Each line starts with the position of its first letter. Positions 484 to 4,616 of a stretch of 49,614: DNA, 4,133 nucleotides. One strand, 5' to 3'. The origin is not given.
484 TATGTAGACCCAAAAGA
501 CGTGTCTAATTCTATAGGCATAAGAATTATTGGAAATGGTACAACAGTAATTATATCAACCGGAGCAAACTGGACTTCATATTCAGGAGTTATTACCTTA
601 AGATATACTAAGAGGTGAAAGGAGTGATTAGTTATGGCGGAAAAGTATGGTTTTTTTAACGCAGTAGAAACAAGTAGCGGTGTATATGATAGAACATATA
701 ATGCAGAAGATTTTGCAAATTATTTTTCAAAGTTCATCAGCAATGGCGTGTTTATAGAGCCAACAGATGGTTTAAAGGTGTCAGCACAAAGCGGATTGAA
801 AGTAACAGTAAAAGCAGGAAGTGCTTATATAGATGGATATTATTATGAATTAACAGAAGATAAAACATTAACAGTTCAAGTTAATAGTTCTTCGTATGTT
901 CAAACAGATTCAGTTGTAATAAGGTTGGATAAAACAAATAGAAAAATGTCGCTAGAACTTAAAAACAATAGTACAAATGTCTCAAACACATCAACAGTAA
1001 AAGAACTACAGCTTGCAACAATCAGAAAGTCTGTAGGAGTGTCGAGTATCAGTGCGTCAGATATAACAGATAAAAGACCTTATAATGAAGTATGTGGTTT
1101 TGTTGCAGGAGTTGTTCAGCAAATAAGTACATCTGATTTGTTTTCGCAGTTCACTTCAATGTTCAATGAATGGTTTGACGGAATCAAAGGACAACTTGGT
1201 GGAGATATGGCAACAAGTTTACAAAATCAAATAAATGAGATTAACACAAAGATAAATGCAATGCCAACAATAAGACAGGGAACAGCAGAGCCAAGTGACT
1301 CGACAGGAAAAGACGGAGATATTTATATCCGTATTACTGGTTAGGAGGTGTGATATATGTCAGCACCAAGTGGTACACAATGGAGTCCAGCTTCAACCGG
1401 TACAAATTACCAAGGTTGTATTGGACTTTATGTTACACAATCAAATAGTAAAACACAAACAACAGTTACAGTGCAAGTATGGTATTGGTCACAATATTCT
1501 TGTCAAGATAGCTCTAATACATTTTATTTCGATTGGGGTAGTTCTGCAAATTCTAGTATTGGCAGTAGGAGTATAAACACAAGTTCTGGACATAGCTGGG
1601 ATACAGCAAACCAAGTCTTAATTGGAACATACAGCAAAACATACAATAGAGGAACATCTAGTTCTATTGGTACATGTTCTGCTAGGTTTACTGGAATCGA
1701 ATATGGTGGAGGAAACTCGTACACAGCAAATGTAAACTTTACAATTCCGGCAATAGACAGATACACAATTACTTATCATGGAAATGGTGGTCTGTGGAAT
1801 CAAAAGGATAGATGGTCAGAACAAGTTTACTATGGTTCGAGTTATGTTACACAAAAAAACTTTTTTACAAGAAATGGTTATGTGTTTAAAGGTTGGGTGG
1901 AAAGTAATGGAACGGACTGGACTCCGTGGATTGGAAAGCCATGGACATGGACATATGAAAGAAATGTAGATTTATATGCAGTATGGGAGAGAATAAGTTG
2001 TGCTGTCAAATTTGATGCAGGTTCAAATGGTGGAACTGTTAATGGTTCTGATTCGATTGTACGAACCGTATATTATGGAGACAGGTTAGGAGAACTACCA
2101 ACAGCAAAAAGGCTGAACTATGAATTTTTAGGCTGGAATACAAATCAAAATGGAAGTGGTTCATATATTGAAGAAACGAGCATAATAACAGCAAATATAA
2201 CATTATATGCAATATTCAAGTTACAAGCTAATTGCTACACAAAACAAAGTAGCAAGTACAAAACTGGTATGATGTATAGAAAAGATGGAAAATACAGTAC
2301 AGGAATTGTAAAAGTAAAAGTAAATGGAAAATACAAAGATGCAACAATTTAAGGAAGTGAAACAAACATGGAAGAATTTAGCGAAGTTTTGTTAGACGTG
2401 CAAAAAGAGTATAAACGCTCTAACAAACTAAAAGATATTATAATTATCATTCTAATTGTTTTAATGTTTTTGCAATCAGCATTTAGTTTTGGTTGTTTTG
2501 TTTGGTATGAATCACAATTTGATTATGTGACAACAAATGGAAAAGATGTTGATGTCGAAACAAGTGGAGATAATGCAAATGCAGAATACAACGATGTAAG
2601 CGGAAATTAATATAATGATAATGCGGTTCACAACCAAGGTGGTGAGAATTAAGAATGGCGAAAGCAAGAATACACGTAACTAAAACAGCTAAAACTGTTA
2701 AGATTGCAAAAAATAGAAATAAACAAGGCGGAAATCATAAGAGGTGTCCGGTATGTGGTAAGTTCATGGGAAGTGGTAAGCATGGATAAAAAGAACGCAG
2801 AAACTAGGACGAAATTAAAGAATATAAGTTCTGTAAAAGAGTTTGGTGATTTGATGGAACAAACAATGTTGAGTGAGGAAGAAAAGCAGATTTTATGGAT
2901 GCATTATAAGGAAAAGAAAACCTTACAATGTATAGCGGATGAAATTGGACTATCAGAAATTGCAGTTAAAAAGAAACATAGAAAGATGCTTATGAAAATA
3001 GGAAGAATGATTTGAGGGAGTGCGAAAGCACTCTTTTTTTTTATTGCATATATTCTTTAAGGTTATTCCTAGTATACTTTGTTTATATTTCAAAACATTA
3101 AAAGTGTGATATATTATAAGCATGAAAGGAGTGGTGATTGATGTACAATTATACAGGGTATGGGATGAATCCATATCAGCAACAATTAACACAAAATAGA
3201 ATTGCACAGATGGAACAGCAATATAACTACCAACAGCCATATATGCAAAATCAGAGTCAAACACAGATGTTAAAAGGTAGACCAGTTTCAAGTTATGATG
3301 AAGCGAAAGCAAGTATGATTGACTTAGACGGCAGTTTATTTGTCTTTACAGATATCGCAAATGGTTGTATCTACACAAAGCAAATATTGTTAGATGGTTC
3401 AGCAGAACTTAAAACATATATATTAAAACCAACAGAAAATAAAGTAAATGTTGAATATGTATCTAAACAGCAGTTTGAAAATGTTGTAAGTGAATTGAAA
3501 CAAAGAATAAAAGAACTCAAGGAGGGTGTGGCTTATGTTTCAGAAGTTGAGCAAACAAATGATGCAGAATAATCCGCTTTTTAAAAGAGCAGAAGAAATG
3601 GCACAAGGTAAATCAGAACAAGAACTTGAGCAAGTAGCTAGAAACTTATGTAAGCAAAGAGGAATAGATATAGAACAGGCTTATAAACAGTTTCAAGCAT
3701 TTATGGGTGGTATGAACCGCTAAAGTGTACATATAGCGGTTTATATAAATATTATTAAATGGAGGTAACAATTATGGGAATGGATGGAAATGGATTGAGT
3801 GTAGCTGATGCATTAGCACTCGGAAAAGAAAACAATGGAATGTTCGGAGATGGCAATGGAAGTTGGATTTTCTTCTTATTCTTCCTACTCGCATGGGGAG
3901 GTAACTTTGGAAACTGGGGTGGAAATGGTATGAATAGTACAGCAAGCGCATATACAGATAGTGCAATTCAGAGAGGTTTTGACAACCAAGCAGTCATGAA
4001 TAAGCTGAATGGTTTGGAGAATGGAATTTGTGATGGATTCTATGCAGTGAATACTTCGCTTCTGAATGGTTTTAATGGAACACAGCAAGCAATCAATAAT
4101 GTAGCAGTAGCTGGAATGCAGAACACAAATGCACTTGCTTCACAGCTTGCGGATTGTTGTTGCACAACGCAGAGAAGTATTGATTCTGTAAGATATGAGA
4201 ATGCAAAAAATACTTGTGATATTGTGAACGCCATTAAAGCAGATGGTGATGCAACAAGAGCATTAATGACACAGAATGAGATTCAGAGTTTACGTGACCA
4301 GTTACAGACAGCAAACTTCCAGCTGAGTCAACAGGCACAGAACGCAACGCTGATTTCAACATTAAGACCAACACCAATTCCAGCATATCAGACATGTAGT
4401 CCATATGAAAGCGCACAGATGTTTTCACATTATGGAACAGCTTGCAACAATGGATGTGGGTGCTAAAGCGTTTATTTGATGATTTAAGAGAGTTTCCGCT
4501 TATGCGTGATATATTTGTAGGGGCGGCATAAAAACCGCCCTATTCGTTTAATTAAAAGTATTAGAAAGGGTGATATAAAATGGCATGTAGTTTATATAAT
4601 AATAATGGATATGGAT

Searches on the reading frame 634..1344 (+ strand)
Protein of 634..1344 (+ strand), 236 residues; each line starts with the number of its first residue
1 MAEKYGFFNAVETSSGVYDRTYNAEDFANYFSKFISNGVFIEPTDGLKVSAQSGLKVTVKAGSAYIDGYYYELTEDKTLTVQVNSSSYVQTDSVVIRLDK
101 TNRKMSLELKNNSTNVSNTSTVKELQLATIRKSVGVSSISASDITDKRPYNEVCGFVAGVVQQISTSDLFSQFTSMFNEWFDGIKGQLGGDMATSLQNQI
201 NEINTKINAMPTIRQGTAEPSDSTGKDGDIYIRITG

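Call 31: search_protein_families(library=phrogs, proteins=[window:634-1344:+], max_evalue=0.00001)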
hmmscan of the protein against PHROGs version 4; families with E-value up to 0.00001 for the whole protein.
window:634-1344:+ (236 aa): 9 families
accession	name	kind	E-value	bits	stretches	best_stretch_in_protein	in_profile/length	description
phrog_1220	-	head and packaging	6.8e-71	241.2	1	1-217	6-256/574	head protein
phrog_9534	-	head and packaging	5.1e-43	148.9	1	6-185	5-185/303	head protein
phrog_27282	-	unknown function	1.1e-36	127.7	1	1-191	1-206/445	-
phrog_5339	-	head and packaging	2e-31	110.1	1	1-194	4-197/633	virion structural protein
phrog_35103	-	unknown function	1.3e-25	90.6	1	18-215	12-213/916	-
phrog_18805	-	unknown function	1.3e-24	87.9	1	1-210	1-208/457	-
phrog_17342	-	unknown function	2.2e-11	44.7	1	26-153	20-162/326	-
phrog_6779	-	tail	1.9e-07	32.1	1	29-232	20-240/276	tail protein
phrog_13571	-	head and packaging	2.1e-07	31.5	1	28-161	19-161/356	virion structural protein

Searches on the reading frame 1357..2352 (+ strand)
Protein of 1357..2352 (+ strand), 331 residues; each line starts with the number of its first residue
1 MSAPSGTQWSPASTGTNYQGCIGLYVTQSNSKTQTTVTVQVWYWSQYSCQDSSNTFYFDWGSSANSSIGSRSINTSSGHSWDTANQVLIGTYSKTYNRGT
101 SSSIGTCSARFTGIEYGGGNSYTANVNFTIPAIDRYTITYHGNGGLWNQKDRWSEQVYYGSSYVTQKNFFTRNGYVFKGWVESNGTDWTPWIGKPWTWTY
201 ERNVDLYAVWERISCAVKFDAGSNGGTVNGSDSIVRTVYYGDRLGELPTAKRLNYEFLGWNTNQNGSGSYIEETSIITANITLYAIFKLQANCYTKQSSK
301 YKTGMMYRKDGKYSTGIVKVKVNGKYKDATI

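Call 31: search_protein_families(library=phrogs, proteins=[window:1357-2352:+], max_evalue=0.00001)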
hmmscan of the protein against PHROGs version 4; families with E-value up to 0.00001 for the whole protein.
window:1357-2352:+ (331 aa): 0 families

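Call 71: search_protein_families(library=pfam, proteins=[window:1357-2352:+], max_evalue=0.01)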
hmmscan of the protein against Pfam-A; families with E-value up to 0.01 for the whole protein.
window:1357-2352:+ (331 aa): 1 family
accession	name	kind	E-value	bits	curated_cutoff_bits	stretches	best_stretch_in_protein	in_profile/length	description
PF09479.16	Flg_new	-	3.6e-22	78.7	27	2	217-285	3-64/65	Listeria-Bacteroides repeat domain (List_Bact_rpt)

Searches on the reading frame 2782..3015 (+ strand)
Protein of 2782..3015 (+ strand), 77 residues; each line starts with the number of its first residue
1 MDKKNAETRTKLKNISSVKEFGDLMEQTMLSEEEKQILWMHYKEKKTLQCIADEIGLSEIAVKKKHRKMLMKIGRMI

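Call 72: search_protein_families(library=pfam, proteins=[window:2782-3015:+], max_evalue=0.01)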
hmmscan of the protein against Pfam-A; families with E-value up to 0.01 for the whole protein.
window:2782-3015:+ (77 aa): 4 families
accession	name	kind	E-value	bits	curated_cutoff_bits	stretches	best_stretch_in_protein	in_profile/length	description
PF04545.22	Sigma70_r4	-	1.6e-08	34.4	24.1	1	30-73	5-48/50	Sigma-70, region 4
PF08281.18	Sigma70_r4_2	-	7e-05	22.8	25.7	1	29-67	10-48/54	Sigma-70, region 4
PF00196.25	GerE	-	0.00044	20.3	23.5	1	29-74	2-46/57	Bacterial regulatory proteins, luxR family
PF19889.5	DUF6362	-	0.0038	18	31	1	28-73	54-98/98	Domain of unknown function (DUF6362)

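Call 73: search_dna_similar(query=window:2782-3015:+, collection=phages, mode=protein, max_rows=15, max_evalue=0.001)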
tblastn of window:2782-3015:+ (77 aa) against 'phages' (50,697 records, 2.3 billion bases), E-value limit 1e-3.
Records with a match: 2; places in all: 2; records where one place covers at least 80% of the query: 1.
Best place of each record, by identity: <60% 2.
By first word of the organism name: bajarodcaudo 1; Bacteriophage 1.
By host as written in the record: Peromyscus fraterculus 1; - 1.
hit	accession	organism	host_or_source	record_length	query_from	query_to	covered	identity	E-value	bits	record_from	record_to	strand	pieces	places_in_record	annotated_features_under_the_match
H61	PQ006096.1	bajarodcaudo virus 5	Peromyscus fraterculus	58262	7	77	92%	36.6%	8e-8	52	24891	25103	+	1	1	hypothetical protein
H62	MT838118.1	Bacteriophage sp.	human fecal samples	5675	37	76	52%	52.5%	2e-4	43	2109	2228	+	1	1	record has no annotation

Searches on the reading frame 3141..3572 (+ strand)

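Call 31: search_protein_families(library=phrogs, proteins=[window:3141-3572:+], max_evalue=0.00001)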
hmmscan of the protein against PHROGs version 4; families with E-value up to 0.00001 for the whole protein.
window:3141-3572:+ (143 aa): 1 family
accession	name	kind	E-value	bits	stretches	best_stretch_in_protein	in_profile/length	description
phrog_21718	-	unknown function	4.6e-10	40.7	1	8-127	18-148/159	-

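Call 72: search_protein_families(library=pfam, proteins=[window:3141-3572:+], max_evalue=0.01)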
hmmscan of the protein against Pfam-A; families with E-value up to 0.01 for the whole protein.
window:3141-3572:+ (143 aa): 1 family
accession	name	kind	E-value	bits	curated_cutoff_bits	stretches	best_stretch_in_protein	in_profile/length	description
PF07544.18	Med9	-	0.008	16.7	26.9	1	93-139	8-51/80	RNA polymerase II transcription mediator complex subunit 9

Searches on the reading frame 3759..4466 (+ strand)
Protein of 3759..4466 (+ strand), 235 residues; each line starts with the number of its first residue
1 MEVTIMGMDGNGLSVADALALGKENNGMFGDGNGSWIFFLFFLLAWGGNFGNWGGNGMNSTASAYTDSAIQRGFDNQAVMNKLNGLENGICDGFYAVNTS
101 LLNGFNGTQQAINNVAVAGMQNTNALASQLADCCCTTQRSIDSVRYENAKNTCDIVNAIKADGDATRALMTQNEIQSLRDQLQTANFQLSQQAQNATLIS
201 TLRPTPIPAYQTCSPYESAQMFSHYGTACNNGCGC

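Call 31: search_protein_families(library=phrogs, proteins=[window:3759-4466:+], max_evalue=0.00001)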
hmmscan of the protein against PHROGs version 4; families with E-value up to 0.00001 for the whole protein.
window:3759-4466:+ (235 aa): 1 family
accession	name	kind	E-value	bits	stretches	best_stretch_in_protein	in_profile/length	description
phrog_16490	-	unknown function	3.8e-31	109.8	1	7-235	2-281/286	-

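Call 91: search_protein_families(library=pfam, proteins=[window:3759-4466:+], max_evalue=0.001)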
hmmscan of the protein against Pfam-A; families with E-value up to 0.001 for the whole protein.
window:3759-4466:+ (235 aa): 0 families
